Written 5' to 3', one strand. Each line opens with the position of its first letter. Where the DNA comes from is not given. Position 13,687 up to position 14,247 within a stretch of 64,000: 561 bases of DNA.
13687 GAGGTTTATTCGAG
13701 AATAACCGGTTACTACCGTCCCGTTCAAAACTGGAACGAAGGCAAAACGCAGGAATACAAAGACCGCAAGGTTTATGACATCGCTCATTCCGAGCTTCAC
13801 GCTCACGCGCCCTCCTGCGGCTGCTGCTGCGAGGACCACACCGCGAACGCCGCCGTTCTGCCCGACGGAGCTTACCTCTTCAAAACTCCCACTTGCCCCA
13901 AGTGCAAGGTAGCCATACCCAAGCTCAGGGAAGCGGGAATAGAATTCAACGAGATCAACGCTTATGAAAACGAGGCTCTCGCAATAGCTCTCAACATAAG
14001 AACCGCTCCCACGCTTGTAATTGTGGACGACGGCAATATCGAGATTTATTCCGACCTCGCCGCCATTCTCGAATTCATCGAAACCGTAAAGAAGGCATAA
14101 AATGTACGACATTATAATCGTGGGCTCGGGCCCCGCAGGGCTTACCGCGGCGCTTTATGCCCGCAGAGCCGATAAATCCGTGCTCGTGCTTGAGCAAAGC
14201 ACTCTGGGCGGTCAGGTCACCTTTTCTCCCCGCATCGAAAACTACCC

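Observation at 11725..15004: Class III RNR fused to a CxxC redoxin-like domain, followed 1 nt later by a TrxR homologue lacking the NADPH motif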

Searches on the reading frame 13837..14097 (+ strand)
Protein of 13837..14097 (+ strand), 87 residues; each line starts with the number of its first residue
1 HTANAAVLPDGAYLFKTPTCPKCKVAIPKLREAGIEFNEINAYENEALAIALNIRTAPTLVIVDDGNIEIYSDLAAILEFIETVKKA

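Call 27: find_related_loci(query=A1, collection=genome_contigs, flank=6000)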
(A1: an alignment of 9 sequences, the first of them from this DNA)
Query A1 (82 aa) in genome_contigs; peptide patterns used: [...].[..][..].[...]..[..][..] (x = any residue, [..] = any of these).
599 stretches matched a pattern (row limit reached: there are more); 588 encode a relative of the query (tblastn E <= 1e-3); the best 80 are kept; 80 distinct loci.
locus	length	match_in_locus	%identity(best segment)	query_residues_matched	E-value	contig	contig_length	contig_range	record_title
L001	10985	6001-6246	84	1-82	2e-44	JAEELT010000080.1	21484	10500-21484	MAG: Clostridiaceae bacterium isolate Tb.RUG.222 k141_7045430_flag=0_multi=17.2094_len=21484, whole genome shotgun seque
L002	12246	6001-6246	83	1-82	2e-43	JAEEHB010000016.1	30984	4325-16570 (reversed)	MAG: Clostridiaceae bacterium isolate Tb.RUG.112 k141_3890504_flag=1_multi=13.0000_len=30984, whole genome shotgun seque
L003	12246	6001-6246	74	1-82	2e-40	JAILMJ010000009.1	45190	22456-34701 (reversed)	MAG: Clostridia bacterium isolate RUI251 k141_9426026_flag=0_multi=34.6954_len=45190, whole genome shotgun sequence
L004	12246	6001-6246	76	1-82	6e-39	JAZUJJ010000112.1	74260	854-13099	MAG: Acutalibacteraceae bacterium isolate T1900045256_TH20190026.MAGScoT_cleanbin_000005 SGB_5792_k141_877036, whole gen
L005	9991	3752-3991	74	1-80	4e-38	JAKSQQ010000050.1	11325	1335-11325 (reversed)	MAG: Clostridia bacterium isolate Horse_feces233 MAG233_50, whole genome shotgun sequence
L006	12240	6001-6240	73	1-80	1e-37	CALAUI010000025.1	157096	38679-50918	MAG TPA_asm: uncultured Clostridia bacterium isolate SRR6425802_bin.112_CONCOCT_v1.1_MAG genome assembly, contig: ERZ176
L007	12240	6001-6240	73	1-80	9e-38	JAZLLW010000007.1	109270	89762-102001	MAG: Acutalibacteraceae bacterium isolate T1900044956_TA20190011.MAGScoT_cleanbin_000016 SGB_3837_k141_26775, whole geno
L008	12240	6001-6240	68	1-80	6e-37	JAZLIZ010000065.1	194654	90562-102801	MAG: Acutalibacteraceae bacterium isolate T1900044969_TA20190031.MAGScoT_cleanbin_000008 SGB_4024_k141_971973, whole gen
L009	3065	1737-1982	71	1-82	2e-34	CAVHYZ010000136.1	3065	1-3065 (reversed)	Acutalibacteraceae bacterium isolate H07634-L1_cleanbin_000022 genome assembly, contig: Spades_H07634-L1_contig_18407, w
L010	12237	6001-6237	59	2-80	2e-25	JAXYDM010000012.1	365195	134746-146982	MAG: bacterium isolate P054L1-39 NODE_7_length_365195_cov_14.856017, whole genome shotgun sequence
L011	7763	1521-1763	58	2-82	3e-25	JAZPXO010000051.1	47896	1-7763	MAG: Acutalibacteraceae bacterium isolate T1900044651_TS20190117.MAGScoT_cleanbin_000021 SGB_1418_k141_1182874, whole ge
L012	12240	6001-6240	56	3-82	9e-25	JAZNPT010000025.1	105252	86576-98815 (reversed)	MAG: Acutalibacteraceae bacterium isolate T1900044832_TS20190298.MAGScoT_cleanbin_000010 SGB_2900_k141_899384, whole gen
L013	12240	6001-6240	58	3-82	1e-24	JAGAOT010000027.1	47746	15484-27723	MAG: Clostridia bacterium isolate RGIG8636 Water_deer_Cecum.Co__c1471269, whole genome shotgun sequence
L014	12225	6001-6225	57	3-77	1e-24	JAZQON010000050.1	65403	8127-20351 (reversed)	MAG: Acutalibacteraceae bacterium isolate T1900045243_TH20190013.MAGScoT_cleanbin_000004 SGB_5583_k141_1772680, whole ge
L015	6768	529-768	53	3-82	2e-24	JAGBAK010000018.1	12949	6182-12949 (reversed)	MAG: Clostridia bacterium isolate RGIG8939 Water_deer_Rectum-1__c60024, whole genome shotgun sequence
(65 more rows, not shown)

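Call 33: search_protein_representatives(alignment_id=A1)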
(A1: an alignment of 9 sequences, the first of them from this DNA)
Query: 9 sequences, 79 profile positions. Proteins with E-value up to 0.001 (for the whole library): 2452; up to 1e-10: 589; up to 1e-30: 4. The best 150 are listed.
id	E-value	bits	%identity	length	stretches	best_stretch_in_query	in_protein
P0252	1.2e-34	134.1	-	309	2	3-77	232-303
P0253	2.1e-31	123.7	-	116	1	3-77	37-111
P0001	5.1e-31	122.4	-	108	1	2-77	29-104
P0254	6.9e-31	122.0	-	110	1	2-78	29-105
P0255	5.1e-30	119.2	-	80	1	3-76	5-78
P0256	8.0e-30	118.6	-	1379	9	25-77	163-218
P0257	8.4e-30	118.5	-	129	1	5-77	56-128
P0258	1.4e-29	117.8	-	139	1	3-76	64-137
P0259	2.2e-29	117.2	-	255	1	2-76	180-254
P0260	2.9e-29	116.8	-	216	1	3-77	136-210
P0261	3.3e-29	116.6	-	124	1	4-78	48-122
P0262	5.2e-29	116.0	-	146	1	2-76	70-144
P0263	1.8e-28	114.3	-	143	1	4-77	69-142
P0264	2.6e-28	113.7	-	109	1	3-77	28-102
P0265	3.6e-28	113.3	-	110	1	5-78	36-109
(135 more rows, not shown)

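Call 53: search_solved_structures(query=A1, max_evalue=1, show_alignments=3)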
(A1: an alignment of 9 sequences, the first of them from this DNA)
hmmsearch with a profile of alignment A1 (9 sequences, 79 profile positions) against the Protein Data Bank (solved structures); distinct sequences matched with E-value up to 1: 258 (the best 60 are shown).
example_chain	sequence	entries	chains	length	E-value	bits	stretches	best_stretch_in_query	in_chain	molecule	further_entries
8eky_M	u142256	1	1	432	2e-10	43.6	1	9-62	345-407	Thioredoxin domain-containing protein 5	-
1j08_A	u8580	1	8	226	7.2e-08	35.4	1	5-61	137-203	glutaredoxin-like protein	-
1a8l_A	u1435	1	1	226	2.6e-07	33.6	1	5-61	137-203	PROTEIN DISULFIDE OXIDOREDUCTASE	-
2yn1_A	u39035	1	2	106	2.8e-07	33.5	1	9-65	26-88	LGPCA THIOREDOXIN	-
6z7o_A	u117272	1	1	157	3.1e-07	33.4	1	9-63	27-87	Thioredoxin-T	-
6ckp_A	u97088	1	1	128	5.5e-07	32.6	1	9-63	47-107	Thioredoxin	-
4ba7_A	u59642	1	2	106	7.7e-07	32.1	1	9-66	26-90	LBCA THIOREDOXIN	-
4ekz_A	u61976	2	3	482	1.7e-06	31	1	9-63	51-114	Protein disulfide-isomerase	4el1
6i7s_A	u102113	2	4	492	1.8e-06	30.9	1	9-63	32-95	Protein disulfide-isomerase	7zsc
1v98_A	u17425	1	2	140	1.8e-06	30.9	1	9-60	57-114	thioredoxin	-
2ywm_A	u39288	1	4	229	1.8e-06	30.9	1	5-68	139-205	Glutaredoxin-like protein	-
8eoj_A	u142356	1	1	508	2e-06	30.8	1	9-63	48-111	Protein disulfide-isomerase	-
2ayt_A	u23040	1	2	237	2.1e-06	30.7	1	5-68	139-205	glutaredoxin-like protein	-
6bkv_A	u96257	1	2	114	2.9e-06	30.2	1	9-63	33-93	Thioredoxin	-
1dby_A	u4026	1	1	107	3.3e-06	30.1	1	9-62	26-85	CHLOROPLAST THIOREDOXIN M CH2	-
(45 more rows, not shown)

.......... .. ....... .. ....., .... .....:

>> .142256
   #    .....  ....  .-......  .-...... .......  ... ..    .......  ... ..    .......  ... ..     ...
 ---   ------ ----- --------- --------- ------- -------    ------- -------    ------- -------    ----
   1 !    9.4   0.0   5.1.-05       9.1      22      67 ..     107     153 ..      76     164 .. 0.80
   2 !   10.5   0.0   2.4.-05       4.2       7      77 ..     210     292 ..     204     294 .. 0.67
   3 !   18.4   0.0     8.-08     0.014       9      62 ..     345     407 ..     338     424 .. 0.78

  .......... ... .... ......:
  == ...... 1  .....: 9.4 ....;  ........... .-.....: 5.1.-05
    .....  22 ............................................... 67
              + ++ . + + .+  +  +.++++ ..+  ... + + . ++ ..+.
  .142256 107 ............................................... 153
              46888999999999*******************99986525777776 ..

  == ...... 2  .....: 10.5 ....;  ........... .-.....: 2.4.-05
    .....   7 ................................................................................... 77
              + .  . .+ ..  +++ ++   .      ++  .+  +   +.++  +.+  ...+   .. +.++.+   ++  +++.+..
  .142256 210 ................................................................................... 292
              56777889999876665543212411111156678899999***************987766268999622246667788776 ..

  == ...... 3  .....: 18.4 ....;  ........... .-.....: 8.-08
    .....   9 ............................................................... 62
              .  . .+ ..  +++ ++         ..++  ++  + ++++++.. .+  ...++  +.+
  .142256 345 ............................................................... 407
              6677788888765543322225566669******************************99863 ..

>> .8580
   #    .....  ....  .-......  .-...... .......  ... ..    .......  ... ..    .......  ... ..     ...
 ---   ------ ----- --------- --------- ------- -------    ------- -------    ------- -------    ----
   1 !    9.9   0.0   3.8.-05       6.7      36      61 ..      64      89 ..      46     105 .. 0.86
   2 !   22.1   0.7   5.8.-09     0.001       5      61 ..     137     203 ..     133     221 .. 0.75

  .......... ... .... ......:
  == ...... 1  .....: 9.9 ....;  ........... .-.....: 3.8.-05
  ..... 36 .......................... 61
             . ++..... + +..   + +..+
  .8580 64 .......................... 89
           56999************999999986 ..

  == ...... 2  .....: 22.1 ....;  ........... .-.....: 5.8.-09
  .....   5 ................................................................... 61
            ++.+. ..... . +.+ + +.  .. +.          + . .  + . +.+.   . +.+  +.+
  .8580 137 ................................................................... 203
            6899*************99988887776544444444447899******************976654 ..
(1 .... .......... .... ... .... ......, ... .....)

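Call 58: predict_structure(alignment_id=A3)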
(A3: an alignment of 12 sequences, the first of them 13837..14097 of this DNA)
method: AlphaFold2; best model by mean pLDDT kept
length: 87 residues; sequences in the alignment: 12
mean_pLDDT: 85.3   pTM: 0.71
mean pLDDT of the five models: 85.3, 84.6, 84.2, 83.2, 81.9
residues with pLDDT >= 90: 42; 70-90: 37; 50-70: 3; < 50: 5
segments of 3 or more residues with pLDDT < 50: 1-5
pLDDT, mean of each block of 10 residues (from residue 1): 56 89 91 92 88 87 89 92 82
secondary structure, 60 per line:
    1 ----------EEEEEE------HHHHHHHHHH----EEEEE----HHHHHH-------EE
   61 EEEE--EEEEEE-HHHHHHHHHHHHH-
elements in order: E11-16 H23-32 E37-41 H46-51 E59-64 E67-72 H74-86

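Call 60: fold_search(model_id=the predicted structure, library=pdb)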
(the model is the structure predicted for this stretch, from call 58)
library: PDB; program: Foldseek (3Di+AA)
matches with E <= 10: 1463; with E <= 0.001: 101
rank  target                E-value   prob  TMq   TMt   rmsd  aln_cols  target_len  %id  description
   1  9bxs_E                8.1e-05  1.00  0.66  0.67   2.9        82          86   24  Consensus full-complex model for pre-reduction condition of Bacillus subtilis ribonucleotide reductase complex (released 2025-03-19)
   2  9ncl                  9.8e-05  1.00  0.63  0.53   3.7        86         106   26  Arsenic treated Treponema pallidum thioredoxin strain Nichols (released 2026-02-11)
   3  2puk_G                1.3e-04  1.00  0.70  0.60   2.6        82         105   22  Crystal structure of the binary complex between ferredoxin: thioredoxin reductase and thioredoxin m (released 2007-07-10)
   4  9nce                  1.6e-04  1.00  0.61  0.52   4.1        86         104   26  Oxidized Treponema pallidum thioredoxin strain Nichols (released 2026-02-11)
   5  3vfi                  1.7e-04  1.00  0.68  0.58   3.3        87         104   29  Crystal Structure of a Metagenomic Thioredoxin (released 2013-01-23)
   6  4o32_A                1.7e-04  1.00  0.64  0.63   3.4        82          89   13  Structure of a malarial protein (released 2014-12-24)
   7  6z7o                  1.8e-04  1.00  0.67  0.54   3.0        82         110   23  Crystal structure of Thioredoxin T from Drosophila melanogaster (released 2020-10-21)
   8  3uvt_A                1.8e-04  1.00  0.61  0.52   3.9        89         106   21  Crystal structure of the third catalytic domain of ERp46 (released 2012-04-11)
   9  3wge                  1.9e-04  1.00  0.60  0.49   3.9        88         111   22  Crystal structure of ERp46 Trx2 (released 2014-06-25)
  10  3wgd_F                1.9e-04  1.00  0.59  0.49   4.3        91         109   16  Crystal structure of ERp46 Trx1 (released 2014-06-25)
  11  2puk_C                2.0e-04  1.00  0.70  0.59   2.6        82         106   22  Crystal structure of the binary complex between ferredoxin: thioredoxin reductase and thioredoxin m (released 2007-07-10)
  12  6bkv_B                2.0e-04  1.00  0.64  0.52   3.4        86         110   26  Crystal structure of Thioredoxin from Helicobacter pylori (strain G27) (released 2017-12-06)
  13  5dbq_A                2.1e-04  1.00  0.71  0.59   2.3        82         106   32  Crystal structure of insect thioredoxin at 1.95 Angstroms (released 2016-08-24)
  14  6mos                  2.8e-04  1.00  0.71  0.69   2.3        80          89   25  Structure of thioredoxin 1 from the thermophilic eubacterium Thermosipho africanus TCF52B (released 2019-08-14)
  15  4el1_A                2.8e-04  1.00  0.60  0.14   3.7        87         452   24  Crystal structure of oxidized hPDI (abb'xa') (released 2013-04-10)
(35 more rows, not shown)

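Call 70: find_related_loci(query=A1, collection=viral_contigs, flank=4000)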
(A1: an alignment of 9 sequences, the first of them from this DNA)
Query A1 (82 aa) in viral_contigs; peptide patterns used: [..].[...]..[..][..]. (x = any residue, [..] = any of these).
158 stretches matched a pattern; 10 encode a relative of the query (tblastn E <= 1e-3); 10 distinct loci.
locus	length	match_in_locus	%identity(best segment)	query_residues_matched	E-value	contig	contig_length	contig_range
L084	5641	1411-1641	35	5-81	1e-15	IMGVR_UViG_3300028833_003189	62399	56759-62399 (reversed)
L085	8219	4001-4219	37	9-80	8e-13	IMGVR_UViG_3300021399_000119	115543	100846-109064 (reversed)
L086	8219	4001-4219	37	9-80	8e-13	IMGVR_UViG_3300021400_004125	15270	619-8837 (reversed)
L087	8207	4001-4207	33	9-77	3e-10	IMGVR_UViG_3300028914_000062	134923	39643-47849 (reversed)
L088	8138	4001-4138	53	9-57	6e-10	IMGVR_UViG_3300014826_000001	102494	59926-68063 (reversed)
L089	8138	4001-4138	51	9-57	6e-10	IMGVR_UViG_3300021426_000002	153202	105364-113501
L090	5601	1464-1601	53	9-57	6e-10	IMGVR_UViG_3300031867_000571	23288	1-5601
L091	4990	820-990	38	10-65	1e-5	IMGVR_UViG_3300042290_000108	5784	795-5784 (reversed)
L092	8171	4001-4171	38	10-65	1e-5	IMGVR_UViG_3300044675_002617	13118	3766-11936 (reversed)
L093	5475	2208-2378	38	10-65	1e-5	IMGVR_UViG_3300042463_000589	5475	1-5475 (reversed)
